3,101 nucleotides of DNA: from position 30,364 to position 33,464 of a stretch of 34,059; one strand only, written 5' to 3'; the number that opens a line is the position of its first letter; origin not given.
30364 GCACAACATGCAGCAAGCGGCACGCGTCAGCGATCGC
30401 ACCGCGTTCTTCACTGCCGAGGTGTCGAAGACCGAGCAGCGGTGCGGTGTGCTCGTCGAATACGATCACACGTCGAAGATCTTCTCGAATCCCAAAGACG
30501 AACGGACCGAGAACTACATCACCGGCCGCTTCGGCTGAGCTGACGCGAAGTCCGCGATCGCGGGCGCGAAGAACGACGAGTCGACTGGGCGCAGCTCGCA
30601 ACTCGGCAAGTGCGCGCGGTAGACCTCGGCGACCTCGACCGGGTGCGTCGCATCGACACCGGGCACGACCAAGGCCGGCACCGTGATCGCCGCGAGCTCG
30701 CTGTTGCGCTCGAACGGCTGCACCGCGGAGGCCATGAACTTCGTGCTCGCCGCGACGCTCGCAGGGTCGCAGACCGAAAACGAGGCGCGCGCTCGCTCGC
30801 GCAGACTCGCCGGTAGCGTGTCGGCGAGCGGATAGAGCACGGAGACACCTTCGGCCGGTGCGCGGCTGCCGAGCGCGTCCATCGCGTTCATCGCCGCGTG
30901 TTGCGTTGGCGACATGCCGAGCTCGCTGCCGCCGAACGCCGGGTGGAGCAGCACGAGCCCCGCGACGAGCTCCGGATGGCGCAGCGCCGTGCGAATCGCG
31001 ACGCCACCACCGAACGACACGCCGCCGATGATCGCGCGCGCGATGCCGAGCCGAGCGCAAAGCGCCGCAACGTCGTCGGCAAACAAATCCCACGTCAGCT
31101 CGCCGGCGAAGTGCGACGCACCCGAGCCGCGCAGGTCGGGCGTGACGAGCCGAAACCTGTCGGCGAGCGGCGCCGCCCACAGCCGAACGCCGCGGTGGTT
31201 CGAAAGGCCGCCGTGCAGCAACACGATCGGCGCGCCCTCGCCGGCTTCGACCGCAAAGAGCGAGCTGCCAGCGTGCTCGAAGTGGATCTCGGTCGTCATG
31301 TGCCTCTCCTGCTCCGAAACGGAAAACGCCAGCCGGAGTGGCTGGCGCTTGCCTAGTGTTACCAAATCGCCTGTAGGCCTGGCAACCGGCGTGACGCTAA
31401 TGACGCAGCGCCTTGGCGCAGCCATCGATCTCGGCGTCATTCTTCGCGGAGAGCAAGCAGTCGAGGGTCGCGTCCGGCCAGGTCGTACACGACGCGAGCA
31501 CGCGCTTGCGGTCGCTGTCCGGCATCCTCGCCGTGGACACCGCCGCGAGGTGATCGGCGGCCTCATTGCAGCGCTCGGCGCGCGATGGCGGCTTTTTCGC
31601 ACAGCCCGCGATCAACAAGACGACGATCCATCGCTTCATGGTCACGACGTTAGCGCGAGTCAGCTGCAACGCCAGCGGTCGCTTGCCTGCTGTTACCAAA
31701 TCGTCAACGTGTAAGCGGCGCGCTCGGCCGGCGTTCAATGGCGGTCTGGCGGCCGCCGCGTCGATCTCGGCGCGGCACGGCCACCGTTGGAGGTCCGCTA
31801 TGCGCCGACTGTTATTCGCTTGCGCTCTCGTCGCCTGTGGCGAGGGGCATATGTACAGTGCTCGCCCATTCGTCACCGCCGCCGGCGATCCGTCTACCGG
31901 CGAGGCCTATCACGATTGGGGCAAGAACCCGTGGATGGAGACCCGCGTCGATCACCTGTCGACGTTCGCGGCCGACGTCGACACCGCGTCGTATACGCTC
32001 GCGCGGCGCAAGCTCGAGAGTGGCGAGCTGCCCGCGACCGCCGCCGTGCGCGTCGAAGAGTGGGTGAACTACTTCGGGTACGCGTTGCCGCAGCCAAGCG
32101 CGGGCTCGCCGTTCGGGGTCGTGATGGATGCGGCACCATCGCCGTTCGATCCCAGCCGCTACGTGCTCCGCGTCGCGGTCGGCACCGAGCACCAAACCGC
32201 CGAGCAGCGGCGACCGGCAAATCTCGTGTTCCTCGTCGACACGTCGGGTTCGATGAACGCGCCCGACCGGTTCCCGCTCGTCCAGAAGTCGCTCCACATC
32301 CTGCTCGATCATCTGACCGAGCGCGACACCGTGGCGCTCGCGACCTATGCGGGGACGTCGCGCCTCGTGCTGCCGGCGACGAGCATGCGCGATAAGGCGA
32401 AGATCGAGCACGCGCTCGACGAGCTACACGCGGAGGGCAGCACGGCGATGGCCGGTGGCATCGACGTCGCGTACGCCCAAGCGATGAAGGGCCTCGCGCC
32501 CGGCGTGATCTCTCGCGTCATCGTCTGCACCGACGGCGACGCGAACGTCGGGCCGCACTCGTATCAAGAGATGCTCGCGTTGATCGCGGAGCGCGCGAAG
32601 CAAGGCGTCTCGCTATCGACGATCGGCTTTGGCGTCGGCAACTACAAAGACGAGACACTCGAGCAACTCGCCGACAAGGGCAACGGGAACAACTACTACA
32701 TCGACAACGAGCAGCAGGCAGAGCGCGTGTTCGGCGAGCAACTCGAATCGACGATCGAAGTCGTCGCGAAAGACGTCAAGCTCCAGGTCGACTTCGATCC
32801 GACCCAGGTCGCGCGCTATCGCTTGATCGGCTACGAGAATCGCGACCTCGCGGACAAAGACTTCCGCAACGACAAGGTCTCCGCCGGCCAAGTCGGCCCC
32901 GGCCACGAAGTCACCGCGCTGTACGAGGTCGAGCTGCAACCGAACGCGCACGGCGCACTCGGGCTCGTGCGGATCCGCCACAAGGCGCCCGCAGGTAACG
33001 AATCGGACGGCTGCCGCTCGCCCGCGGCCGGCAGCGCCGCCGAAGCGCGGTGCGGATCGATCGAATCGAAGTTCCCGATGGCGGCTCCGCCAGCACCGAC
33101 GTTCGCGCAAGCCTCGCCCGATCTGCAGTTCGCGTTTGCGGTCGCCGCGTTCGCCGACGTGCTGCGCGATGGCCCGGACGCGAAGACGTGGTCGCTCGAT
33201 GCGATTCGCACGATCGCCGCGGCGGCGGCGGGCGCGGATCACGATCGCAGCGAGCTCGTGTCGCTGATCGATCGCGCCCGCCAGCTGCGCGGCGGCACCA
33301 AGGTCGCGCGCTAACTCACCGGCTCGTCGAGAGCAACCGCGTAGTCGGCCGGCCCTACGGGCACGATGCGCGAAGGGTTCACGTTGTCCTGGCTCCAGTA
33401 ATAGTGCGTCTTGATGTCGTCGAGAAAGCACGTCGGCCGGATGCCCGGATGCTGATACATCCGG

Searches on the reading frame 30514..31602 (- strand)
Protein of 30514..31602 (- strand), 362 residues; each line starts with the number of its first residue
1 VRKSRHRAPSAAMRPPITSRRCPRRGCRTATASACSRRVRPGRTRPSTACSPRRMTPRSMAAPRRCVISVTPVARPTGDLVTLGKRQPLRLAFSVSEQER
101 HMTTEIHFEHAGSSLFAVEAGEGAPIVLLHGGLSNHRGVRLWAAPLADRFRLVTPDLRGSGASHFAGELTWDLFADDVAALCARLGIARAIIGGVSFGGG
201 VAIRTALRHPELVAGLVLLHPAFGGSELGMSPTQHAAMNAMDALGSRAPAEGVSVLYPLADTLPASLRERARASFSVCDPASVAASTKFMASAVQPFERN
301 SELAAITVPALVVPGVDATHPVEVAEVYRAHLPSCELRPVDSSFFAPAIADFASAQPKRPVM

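Call 18: search_protein_families(library=pfam, proteins=[window:30514-31602:-], max_evalue=0.001)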
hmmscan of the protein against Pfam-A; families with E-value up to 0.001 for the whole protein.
window:30514-31602:- (362 aa): 4 families
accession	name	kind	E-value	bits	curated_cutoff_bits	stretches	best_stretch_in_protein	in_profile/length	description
PF00561.26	Abhydrolase_1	-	1.2e-18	68.1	25.8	1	125-221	2-102/245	alpha/beta hydrolase fold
PF12697.13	Abhydrolase_6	-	3.7e-12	47.8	26.3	1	126-331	1-194/217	Alpha/beta hydrolase family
PF12146.15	Hydrolase_4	-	4.8e-10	39.6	27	1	126-250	7-139/239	Serine aminopeptidase, S33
PF03096.20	Ndr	-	0.00075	18.7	23.3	0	162-222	70-133/283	Ndr family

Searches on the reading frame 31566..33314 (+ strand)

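Call 18: search_protein_families(library=pfam, proteins=[window:31566-33314:+], max_evalue=0.001)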
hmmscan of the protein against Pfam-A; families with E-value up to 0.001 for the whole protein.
window:31566-33314:+ (582 aa): 6 families
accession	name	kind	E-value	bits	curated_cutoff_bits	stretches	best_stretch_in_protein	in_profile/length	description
PF12034.13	YfbK_C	-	2.2e-41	142.5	25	1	396-574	2-184/184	Uncharacterized protein YfbK, C-terminal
PF12450.13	vWF_A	-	3.4e-27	94.7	25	1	112-201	4-93/94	von Willebrand factor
PF00092.34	VWA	-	1.1e-22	81.5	23.8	1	219-388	1-171/174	von Willebrand factor type A domain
PF13519.12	VWA_2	-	1.5e-13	51.8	27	1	220-324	1-106/107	von Willebrand factor type A domain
PF13768.12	VWA_3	-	2.8e-09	37.7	27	1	219-376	2-153/155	von Willebrand factor type A domain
PF05762.20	VWA_CoxE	-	0.00072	19.5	26.4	0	213-345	52-180/222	VWA domain containing CoxE-like protein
